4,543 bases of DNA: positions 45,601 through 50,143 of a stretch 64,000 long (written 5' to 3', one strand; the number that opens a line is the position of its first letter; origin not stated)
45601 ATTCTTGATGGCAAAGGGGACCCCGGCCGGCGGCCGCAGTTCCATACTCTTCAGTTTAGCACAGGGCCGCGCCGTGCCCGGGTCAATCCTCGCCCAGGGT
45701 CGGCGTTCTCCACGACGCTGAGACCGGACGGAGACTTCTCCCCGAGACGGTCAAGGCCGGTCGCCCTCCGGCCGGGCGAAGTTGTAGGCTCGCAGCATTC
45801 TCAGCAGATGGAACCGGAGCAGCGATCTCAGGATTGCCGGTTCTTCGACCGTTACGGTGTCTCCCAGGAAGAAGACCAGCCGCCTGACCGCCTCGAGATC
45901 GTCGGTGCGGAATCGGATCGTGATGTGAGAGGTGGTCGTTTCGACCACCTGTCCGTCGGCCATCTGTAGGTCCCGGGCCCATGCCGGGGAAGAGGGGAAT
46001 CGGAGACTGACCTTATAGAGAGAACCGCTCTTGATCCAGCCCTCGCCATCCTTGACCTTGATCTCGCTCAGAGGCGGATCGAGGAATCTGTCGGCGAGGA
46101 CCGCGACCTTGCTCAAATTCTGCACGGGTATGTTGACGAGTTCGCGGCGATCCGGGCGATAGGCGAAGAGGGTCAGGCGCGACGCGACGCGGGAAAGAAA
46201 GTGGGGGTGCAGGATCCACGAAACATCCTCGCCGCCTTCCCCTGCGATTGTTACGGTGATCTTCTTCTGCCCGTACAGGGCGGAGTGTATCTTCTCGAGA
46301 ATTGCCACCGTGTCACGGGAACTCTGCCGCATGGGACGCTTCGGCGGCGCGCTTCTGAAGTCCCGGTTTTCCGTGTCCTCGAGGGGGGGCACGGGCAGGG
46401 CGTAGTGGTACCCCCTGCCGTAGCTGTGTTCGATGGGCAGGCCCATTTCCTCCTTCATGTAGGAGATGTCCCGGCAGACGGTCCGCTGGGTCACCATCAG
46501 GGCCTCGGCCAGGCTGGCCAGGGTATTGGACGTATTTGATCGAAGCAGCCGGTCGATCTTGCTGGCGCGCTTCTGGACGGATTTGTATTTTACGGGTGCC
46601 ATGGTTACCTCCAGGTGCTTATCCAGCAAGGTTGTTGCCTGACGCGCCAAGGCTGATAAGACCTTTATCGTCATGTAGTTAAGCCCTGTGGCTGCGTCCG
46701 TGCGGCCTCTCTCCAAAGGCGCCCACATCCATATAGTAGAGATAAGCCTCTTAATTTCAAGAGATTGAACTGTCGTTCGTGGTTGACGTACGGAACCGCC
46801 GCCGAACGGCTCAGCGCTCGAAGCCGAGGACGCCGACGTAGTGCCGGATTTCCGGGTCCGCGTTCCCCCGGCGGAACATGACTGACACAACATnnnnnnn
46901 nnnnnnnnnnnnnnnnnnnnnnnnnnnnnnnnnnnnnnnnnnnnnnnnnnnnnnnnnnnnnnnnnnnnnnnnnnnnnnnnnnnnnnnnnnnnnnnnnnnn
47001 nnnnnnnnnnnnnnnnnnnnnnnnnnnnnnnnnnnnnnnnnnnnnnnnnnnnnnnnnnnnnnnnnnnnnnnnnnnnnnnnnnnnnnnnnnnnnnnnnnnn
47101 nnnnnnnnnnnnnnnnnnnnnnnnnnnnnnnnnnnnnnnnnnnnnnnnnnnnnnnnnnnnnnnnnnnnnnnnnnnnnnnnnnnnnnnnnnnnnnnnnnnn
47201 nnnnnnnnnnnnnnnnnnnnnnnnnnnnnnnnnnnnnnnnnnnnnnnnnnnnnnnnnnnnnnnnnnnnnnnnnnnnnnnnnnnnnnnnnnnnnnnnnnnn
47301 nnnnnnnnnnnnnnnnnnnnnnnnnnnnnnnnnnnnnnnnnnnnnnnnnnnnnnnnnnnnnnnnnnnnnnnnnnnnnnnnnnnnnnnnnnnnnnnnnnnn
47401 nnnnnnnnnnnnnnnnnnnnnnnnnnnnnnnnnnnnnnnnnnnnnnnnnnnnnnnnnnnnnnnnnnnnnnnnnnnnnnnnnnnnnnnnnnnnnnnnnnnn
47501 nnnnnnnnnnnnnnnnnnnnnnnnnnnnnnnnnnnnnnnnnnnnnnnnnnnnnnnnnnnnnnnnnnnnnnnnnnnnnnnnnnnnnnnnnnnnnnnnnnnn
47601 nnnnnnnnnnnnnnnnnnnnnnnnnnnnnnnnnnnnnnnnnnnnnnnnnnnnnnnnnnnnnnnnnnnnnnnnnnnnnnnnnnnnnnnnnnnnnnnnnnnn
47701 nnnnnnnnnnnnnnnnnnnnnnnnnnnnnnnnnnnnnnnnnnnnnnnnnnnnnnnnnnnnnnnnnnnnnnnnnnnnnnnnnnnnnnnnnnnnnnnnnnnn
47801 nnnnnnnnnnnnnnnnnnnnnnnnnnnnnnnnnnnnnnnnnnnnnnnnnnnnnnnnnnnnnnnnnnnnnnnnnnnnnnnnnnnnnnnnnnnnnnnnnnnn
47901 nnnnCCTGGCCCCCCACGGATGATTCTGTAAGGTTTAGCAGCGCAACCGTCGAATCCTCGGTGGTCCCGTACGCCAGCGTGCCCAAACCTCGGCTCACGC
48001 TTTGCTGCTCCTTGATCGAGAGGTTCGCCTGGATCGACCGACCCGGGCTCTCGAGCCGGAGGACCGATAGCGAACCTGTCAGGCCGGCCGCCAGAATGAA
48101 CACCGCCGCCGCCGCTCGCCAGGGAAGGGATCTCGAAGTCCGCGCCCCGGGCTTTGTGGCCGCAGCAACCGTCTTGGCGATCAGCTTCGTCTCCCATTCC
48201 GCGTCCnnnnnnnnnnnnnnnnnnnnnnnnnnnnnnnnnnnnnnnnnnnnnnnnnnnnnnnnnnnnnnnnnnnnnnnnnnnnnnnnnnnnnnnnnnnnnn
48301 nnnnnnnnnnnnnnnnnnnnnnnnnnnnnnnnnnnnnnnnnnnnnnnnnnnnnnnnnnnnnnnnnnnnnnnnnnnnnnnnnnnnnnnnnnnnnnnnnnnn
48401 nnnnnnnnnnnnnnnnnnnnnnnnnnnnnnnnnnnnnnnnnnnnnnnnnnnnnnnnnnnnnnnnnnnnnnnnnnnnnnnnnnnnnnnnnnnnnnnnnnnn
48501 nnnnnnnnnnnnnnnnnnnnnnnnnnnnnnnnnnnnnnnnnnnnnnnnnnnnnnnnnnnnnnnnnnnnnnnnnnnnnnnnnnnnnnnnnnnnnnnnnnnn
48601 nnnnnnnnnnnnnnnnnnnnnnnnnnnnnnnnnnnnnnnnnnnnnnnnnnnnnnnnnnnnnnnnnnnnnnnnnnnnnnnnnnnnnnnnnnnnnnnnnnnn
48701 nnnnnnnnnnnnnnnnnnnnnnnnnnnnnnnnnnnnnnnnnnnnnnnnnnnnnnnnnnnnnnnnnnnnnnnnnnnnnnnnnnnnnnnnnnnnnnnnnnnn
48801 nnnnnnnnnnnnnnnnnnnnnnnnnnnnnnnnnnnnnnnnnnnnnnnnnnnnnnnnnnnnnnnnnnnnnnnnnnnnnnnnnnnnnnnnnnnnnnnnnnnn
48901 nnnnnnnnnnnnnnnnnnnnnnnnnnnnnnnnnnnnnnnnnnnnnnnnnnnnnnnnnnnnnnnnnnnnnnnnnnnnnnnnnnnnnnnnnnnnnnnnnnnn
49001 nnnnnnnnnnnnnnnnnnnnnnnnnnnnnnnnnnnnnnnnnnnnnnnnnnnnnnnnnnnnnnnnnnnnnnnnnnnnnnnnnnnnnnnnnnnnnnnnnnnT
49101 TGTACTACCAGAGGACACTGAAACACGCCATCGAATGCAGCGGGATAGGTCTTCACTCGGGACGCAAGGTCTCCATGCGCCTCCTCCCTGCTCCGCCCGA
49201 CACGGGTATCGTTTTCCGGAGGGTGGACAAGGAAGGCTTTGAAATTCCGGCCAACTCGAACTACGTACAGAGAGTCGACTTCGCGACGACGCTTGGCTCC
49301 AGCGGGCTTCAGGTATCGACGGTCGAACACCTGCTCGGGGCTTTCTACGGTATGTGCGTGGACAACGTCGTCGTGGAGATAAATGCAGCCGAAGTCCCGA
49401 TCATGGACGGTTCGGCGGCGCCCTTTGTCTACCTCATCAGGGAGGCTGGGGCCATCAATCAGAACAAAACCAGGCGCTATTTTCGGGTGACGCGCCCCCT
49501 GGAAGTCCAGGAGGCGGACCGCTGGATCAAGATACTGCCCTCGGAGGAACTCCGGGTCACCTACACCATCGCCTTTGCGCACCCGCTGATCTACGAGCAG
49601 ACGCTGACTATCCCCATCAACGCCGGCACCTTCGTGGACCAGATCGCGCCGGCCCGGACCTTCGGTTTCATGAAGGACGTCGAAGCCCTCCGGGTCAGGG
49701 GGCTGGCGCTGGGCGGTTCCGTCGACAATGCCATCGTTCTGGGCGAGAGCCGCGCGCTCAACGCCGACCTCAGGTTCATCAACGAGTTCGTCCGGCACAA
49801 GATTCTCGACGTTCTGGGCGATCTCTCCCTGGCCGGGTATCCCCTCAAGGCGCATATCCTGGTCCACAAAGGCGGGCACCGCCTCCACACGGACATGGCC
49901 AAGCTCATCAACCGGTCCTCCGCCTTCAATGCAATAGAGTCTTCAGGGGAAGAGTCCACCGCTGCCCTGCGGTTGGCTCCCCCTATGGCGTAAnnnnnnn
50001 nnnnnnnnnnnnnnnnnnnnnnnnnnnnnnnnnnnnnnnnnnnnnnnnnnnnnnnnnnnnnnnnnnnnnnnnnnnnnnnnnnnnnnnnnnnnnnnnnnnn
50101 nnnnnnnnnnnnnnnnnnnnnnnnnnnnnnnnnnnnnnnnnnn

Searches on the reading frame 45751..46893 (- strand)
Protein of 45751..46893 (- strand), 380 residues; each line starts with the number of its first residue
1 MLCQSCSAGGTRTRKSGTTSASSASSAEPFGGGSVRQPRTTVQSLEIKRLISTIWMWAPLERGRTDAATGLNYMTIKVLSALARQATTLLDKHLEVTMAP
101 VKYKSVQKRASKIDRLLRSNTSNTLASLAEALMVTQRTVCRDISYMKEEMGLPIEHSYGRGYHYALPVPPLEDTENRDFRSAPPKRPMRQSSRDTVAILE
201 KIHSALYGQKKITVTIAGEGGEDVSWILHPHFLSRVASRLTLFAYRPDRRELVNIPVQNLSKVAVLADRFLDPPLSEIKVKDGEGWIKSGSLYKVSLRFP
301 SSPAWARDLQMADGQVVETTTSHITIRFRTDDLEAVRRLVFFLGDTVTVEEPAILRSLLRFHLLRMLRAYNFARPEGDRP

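Call 25: search_protein_families(library=pfam, proteins=[window:45751-46893:-], max_evalue=0.001)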
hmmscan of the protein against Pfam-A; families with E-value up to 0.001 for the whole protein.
window:45751-46893:- (380 aa): 2 families
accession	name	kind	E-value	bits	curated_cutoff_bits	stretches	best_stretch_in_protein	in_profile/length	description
PF08279.18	HTH_11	-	1.7e-08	34.7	25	1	109-162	1-54/55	HTH domain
PF25583.1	WCX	-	1.3e-06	29.1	23.9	1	293-366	3-75/76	WCX domain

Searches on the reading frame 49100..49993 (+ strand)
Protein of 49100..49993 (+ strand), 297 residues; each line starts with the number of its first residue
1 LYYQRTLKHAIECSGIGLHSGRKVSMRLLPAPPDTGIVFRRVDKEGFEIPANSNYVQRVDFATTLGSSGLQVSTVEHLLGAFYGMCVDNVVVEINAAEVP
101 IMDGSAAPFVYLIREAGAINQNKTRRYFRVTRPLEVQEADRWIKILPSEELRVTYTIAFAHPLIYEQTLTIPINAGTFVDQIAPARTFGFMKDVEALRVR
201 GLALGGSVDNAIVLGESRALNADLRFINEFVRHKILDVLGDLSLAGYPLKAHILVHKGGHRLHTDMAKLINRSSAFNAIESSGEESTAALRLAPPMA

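Call 25: search_protein_families(library=pfam, proteins=[window:49100-49993:+], max_evalue=0.001)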
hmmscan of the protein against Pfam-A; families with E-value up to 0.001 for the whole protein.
window:49100-49993:+ (297 aa): 1 family
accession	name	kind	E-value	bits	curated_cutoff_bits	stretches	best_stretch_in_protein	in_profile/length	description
PF03331.19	LpxC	-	4e-105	351.6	27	1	4-270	1-266/268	UDP-3-O-acyl N-acetylglycosamine deacetylase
